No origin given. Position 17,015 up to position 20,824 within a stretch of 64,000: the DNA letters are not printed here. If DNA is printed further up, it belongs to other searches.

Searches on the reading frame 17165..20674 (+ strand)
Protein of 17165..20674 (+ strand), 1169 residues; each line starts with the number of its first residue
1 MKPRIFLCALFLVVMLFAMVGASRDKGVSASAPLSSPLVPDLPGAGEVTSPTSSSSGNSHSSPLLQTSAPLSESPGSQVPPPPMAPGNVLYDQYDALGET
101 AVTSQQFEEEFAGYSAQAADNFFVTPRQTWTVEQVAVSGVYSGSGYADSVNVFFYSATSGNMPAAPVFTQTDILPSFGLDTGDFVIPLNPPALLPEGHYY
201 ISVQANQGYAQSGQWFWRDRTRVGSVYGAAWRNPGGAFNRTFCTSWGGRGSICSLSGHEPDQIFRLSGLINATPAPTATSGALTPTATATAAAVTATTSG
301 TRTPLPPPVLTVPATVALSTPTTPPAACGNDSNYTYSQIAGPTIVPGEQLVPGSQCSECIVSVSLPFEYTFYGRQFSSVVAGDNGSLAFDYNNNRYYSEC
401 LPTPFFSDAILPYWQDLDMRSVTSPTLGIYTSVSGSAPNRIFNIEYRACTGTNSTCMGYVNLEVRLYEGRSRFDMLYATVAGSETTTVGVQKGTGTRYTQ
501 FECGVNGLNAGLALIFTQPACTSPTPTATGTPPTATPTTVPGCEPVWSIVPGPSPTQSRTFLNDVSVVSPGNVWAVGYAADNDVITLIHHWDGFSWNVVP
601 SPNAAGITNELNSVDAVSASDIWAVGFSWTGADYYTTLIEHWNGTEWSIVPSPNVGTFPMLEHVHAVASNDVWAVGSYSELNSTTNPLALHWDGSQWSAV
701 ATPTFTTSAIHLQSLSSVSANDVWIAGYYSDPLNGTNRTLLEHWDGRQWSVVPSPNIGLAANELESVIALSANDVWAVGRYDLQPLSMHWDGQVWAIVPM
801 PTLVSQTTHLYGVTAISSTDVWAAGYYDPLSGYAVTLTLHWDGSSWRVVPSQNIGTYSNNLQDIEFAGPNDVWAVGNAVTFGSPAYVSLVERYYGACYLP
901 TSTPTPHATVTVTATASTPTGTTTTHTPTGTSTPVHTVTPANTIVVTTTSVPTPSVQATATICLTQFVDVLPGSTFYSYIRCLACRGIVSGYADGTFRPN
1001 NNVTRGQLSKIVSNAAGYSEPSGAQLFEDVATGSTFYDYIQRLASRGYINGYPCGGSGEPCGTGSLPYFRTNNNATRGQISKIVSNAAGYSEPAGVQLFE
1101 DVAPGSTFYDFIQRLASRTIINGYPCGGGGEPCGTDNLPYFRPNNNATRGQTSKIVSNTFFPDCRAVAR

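Call 55: search_protein_families(library=pfam, max_evalue=0.001, proteins=[window:17165-20674:+])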
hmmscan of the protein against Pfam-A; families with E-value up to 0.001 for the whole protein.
window:17165-20674:+ (1169 aa): 2 families
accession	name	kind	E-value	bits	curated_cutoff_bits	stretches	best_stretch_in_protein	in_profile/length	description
PF00395.25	SLH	-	5.6e-24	84.3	20.8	3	967-1008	2-43/44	S-layer homology domain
PF19565.4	DUF6087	-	0.00092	19.9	27.1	0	687-704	44-61/99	Family of unknown function (DUF6087)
